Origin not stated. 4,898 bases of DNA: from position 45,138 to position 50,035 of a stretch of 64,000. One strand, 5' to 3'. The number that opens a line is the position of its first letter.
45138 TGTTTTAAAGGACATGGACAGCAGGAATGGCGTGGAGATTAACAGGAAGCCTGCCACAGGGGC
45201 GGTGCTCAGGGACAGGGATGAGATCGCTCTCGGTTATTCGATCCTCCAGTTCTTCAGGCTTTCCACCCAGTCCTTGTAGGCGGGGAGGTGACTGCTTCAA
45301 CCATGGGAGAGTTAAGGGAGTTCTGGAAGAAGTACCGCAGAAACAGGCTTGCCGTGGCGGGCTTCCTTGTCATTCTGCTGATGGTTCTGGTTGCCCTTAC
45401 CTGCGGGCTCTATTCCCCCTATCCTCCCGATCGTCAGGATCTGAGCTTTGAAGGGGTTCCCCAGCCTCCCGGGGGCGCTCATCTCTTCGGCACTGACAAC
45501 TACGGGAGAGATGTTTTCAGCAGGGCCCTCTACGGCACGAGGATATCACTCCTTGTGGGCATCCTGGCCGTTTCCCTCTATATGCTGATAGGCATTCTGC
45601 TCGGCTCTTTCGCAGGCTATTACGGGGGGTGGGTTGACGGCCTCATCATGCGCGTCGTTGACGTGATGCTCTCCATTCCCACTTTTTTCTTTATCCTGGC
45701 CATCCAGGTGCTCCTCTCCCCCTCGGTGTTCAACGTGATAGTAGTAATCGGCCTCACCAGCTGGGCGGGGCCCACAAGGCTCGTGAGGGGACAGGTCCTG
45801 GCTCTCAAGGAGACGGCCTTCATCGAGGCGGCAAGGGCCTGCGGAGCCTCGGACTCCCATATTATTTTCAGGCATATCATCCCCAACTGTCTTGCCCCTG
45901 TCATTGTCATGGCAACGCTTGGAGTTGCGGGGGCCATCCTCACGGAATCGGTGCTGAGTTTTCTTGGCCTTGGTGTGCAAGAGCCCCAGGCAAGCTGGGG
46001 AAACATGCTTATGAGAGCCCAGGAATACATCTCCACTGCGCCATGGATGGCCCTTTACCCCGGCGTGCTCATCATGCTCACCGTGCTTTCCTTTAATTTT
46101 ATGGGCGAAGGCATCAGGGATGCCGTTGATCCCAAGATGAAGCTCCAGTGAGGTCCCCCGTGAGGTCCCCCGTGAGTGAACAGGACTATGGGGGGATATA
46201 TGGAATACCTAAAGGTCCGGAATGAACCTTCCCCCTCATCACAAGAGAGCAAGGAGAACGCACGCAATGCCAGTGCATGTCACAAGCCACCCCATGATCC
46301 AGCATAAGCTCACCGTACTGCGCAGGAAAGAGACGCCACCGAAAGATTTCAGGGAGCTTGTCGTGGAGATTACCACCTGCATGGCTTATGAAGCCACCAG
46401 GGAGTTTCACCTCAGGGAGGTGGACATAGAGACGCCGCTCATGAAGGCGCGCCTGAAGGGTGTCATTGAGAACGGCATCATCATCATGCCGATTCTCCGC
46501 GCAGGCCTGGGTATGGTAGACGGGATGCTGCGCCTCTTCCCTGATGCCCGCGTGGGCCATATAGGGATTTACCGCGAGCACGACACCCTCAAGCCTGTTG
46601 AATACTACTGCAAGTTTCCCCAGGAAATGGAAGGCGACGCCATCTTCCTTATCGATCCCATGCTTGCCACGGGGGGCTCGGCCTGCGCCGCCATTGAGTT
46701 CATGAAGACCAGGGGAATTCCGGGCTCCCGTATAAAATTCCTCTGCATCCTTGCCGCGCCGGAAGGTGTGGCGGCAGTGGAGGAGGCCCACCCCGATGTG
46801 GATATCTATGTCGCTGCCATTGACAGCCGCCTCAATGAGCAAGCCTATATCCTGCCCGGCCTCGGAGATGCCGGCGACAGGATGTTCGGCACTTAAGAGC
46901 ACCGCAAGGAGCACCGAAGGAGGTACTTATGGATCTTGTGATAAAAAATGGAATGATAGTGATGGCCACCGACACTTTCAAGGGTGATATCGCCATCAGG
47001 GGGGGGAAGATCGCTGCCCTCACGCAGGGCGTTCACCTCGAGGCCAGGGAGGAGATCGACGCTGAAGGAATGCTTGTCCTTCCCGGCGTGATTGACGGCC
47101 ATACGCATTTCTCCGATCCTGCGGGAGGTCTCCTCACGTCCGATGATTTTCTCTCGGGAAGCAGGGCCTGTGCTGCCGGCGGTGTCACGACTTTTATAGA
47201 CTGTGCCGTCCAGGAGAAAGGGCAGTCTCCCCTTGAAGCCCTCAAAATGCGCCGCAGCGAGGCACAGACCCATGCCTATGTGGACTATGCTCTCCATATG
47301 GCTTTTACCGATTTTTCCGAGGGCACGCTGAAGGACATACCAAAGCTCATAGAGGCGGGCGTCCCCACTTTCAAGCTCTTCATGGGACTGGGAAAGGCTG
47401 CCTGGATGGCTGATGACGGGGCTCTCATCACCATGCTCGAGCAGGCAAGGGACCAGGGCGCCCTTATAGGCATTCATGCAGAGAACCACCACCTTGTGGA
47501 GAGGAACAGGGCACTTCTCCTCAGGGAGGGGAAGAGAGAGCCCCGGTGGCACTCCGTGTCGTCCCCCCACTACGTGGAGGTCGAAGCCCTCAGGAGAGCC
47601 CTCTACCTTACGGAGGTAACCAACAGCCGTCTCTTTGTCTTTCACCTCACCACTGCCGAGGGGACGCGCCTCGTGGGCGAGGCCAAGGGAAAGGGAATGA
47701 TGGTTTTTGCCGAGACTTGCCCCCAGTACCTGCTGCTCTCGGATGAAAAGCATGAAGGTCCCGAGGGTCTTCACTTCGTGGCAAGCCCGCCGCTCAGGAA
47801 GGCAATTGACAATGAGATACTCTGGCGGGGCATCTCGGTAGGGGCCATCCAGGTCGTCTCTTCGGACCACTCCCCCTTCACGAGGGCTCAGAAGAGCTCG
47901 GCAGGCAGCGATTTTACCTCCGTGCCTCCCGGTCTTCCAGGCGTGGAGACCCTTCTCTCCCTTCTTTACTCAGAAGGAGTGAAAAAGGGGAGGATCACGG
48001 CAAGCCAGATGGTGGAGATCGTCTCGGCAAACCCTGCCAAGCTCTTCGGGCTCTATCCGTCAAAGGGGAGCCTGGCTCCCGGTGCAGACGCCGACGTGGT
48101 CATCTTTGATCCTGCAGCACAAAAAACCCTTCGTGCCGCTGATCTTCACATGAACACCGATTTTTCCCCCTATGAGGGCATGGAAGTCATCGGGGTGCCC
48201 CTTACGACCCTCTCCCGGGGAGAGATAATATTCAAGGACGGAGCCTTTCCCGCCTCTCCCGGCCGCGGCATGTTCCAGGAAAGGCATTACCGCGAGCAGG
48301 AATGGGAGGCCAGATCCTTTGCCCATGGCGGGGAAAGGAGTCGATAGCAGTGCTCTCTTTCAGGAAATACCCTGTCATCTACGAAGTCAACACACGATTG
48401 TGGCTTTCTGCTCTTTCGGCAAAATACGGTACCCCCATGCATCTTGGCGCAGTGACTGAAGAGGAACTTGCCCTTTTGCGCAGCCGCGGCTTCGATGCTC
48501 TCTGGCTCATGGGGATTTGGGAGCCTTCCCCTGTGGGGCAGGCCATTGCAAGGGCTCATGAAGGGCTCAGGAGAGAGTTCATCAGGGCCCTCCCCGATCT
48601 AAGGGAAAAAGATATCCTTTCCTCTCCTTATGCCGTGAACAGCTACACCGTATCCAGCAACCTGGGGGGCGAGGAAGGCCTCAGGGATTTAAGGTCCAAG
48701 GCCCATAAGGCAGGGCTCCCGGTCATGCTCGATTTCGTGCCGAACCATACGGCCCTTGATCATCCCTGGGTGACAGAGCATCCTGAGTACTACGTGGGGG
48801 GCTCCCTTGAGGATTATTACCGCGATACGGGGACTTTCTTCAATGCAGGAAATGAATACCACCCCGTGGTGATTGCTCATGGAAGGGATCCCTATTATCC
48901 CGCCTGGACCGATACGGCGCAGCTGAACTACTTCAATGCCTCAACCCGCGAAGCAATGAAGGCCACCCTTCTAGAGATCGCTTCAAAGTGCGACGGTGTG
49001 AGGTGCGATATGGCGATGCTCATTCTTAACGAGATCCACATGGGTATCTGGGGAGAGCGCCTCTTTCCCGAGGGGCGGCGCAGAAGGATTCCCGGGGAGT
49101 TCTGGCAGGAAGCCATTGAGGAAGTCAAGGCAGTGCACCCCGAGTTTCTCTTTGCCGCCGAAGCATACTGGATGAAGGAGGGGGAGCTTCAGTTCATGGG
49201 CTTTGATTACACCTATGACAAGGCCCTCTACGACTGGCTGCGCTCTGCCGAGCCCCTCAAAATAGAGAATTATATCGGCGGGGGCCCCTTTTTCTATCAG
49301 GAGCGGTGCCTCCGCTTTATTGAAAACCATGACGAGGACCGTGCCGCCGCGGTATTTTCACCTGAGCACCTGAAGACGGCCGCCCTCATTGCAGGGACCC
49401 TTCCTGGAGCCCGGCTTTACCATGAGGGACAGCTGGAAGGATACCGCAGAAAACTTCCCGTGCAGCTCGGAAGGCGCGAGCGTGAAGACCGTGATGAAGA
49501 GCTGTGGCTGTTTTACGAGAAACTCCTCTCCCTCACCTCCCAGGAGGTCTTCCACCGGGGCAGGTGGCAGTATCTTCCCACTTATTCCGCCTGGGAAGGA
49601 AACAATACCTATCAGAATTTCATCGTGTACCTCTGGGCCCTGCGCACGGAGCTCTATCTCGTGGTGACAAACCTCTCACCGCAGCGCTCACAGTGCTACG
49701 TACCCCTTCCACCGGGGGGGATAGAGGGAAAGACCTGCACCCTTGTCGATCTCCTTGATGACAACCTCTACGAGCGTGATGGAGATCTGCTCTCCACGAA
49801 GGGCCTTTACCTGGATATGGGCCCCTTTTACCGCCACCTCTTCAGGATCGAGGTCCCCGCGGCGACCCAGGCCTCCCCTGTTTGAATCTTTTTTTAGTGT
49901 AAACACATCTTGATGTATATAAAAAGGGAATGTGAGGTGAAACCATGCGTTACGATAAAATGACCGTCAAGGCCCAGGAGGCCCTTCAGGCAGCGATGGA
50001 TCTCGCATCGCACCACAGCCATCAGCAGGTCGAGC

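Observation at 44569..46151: FhaA-like FHA protein followed by an orphan DppC/OppC-type ABC permease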

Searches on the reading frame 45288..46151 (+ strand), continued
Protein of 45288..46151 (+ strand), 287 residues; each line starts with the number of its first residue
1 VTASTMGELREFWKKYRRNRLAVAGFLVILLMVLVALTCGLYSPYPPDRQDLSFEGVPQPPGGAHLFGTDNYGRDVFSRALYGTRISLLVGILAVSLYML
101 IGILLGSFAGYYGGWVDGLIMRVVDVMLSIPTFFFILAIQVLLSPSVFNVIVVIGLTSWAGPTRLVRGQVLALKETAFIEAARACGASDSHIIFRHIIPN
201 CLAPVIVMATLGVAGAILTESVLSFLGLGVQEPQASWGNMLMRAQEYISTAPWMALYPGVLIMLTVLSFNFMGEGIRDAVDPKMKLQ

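Call 45: find_encoding_contigs(protein=P0168, flank=10000, max_places=3)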
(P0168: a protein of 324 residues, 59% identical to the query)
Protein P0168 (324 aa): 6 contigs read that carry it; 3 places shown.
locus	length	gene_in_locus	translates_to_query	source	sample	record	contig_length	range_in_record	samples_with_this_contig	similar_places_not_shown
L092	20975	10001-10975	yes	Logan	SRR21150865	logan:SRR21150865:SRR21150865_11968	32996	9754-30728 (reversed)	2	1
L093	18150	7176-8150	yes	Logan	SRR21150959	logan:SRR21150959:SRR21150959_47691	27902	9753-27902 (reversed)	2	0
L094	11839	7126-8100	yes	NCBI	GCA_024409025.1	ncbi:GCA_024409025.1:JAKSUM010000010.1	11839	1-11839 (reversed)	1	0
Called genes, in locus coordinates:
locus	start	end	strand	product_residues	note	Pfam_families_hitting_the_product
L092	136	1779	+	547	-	PF05960:DUF885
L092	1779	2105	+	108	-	-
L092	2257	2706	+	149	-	PF11396:PepSY_like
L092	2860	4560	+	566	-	-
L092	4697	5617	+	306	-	PF00389:2-Hacid_dh, PF02826:2-Hacid_dh_C, PF03446:NAD_binding_2 (weak)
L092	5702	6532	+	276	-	-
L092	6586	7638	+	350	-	PF08240:ADH_N, PF16912:Glu_dehyd_C, PF00107:ADH_zinc_N, PF13602:ADH_zinc_N_2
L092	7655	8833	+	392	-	PF00155:Aminotran_1_2, PF01053:Cys_Met_Meta_PP (faint)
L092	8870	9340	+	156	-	-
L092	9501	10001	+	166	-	PF04677:CwfJ_C_1 (weak), PF11969:DcpS_C (weak), PF01230:HIT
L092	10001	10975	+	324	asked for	PF19300:BPD_transp_1_N, PF00528:BPD_transp_1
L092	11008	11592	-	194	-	-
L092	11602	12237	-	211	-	-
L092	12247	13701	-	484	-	PF00437:T2SSE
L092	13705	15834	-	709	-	PF21305:type_II_gspD_N0, PF03958:Secretin_N, PF00263:Secretin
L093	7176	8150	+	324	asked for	PF19300:BPD_transp_1_N, PF00528:BPD_transp_1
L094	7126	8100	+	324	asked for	PF19300:BPD_transp_1_N, PF00528:BPD_transp_1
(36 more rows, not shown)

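Call 46: find_encoding_contigs(protein=P0144, flank=10000, max_places=2)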
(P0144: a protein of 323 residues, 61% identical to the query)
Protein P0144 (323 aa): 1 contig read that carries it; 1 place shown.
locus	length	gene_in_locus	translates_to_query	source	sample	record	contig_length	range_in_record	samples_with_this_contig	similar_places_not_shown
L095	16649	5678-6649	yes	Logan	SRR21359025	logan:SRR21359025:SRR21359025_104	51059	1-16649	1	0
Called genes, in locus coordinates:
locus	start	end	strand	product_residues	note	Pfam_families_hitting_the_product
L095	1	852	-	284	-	?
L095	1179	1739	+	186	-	-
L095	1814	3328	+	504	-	PF03951:Gln-synt_N, PF00120:Gln-synt_C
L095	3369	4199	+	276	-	PF03958:Secretin_N, PF00263:Secretin (weak)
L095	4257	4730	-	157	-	-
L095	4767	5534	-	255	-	PF13385:Laminin_G_3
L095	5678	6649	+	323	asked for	PF19300:BPD_transp_1_N, PF00528:BPD_transp_1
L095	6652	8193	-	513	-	PF01590:GAF, PF13185:GAF_2, PF13492:GAF_3, PF01590:GAF, PF13185:GAF_2, PF13492:GAF_3, PF01590:GAF, PF13185:GAF_2, +1 more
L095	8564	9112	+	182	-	-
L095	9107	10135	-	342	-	PF04166:PdxA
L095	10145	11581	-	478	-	PF03415:Peptidase_C11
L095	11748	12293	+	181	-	PF02632:BioY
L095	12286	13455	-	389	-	PF00072:Response_reg, PF06490:FleQ (faint), PF03709:OKR_DC_1_N (faint), PF00072:Response_reg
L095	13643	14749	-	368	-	-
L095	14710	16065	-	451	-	PF03415:Peptidase_C11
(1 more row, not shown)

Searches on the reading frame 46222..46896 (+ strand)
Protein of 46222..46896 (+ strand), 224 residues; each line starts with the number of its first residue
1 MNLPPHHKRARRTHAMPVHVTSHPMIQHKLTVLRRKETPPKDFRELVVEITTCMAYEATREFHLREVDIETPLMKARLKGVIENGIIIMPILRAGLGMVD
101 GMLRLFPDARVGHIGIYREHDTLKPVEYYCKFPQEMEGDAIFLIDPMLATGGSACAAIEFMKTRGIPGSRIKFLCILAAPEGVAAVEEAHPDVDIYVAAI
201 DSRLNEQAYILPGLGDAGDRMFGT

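Call 3: search_protein_families(library=pfam, proteins=[window:46222-46896:+], max_evalue=0.01)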
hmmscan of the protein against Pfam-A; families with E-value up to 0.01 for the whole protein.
window:46222-46896:+ (224 aa): 3 families
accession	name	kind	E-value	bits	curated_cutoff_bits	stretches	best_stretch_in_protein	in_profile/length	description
PF14681.12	UPRTase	-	7.9e-77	257.8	27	1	20-224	1-206/206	Uracil phosphoribosyltransferase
PF00156.33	Pribosyltran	-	5e-07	29.6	26.3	1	84-188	29-135/158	Phosphoribosyl transferase domain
PF24390.1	PRTase-CE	-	0.0092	16.3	27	0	136-200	103-171/253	PRTase-CE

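Call 64: list_cluster_members(proteins=[P0241, window:46222-46896:+, window:49945-52566:+, window:40856-41344:+, window:41403-42365:+, window:57752-59095:+, window:5923-6735:-, window:46929-48347:+])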
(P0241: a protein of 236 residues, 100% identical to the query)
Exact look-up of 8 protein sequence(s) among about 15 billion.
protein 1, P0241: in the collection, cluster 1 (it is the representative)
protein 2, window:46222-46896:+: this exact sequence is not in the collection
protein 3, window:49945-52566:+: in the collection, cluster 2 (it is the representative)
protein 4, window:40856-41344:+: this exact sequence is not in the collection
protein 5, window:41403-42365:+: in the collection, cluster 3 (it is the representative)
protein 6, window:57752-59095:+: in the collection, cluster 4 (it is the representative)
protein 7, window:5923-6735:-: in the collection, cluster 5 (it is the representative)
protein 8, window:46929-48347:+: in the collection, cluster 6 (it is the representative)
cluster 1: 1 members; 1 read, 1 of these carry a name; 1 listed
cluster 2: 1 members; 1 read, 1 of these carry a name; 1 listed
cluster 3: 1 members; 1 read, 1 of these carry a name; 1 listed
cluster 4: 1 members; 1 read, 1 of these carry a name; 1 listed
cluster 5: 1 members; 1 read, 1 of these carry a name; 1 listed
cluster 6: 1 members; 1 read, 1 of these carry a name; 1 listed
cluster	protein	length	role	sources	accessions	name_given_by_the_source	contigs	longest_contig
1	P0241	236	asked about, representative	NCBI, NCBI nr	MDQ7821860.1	MAG: DUF3662 domain-containing protein [Candidatus Eremiobacteraeota bacterium] | DUF3662 domain-containing protein [Candidatus Eremiobacteraeota bacterium]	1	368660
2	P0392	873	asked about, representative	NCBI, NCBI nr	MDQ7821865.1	MAG: ATP-dependent chaperone ClpB [Candidatus Eremiobacteraeota bacterium] | ATP-dependent chaperone ClpB [Candidatus Eremiobacteraeota bacterium]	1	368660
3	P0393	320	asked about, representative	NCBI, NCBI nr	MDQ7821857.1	MAG: methionyl-tRNA formyltransferase [Candidatus Eremiobacteraeota bacterium] | methionyl-tRNA formyltransferase [Candidatus Eremiobacteraeota bacterium]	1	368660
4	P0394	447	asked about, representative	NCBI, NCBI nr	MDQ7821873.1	MAG: replicative DNA helicase [Candidatus Eremiobacteraeota bacterium] | replicative DNA helicase [Candidatus Eremiobacteraeota bacterium]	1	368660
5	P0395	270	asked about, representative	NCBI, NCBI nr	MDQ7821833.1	MAG: tryptophan synthase subunit alpha [Candidatus Eremiobacteraeota bacterium] | tryptophan synthase subunit alpha [Candidatus Eremiobacteraeota bacterium]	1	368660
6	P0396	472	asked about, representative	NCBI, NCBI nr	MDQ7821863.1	MAG: dihydropyrimidinase [Candidatus Eremiobacteraeota bacterium] | dihydropyrimidinase [Candidatus Eremiobacteraeota bacterium]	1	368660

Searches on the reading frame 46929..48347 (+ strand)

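Call 3: search_protein_families(library=pfam, proteins=[window:46929-48347:+], max_evalue=0.01)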
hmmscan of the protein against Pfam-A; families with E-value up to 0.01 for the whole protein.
window:46929-48347:+ (472 aa): 3 families
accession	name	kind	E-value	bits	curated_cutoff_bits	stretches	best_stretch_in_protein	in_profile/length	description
PF01979.26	Amidohydro_1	-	4.1e-20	72.7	25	1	49-431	1-342/345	Amidohydrolase family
PF07969.17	Amidohydro_3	-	1.3e-14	55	29.7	2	354-434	405-471/472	Amidohydrolase family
PF00449.26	Urease_alpha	-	0.0014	19.3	23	1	1-44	66-109/121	Urease alpha-subunit, N-terminal domain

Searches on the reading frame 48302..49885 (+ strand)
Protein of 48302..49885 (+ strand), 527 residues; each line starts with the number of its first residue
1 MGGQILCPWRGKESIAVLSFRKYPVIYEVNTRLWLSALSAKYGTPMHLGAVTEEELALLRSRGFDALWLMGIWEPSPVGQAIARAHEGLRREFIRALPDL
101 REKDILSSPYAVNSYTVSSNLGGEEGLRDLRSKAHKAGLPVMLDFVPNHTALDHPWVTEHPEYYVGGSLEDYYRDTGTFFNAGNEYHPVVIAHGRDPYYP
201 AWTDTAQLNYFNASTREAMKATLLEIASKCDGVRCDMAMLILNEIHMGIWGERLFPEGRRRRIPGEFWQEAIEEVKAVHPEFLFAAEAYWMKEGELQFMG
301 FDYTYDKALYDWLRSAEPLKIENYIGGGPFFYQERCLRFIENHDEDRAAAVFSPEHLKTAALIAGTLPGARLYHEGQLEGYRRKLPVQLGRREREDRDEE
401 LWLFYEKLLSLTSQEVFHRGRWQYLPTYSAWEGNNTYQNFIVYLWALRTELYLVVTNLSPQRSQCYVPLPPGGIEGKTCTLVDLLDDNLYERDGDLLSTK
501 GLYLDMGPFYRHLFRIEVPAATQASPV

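Call 3: search_protein_families(library=pfam, proteins=[window:48302-49885:+], max_evalue=0.01)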
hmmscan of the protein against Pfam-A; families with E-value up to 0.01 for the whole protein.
window:48302-49885:+ (527 aa): 2 families
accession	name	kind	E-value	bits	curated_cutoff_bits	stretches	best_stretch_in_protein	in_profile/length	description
PF00128.31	Alpha-amylase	-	5.2e-14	52.8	22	1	61-381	30-356/446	Alpha amylase, catalytic domain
PF14701.12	hDGE_amylase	-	0.0092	15.6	27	0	134-162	87-115/439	Glycogen debranching enzyme, glucanotransferase domain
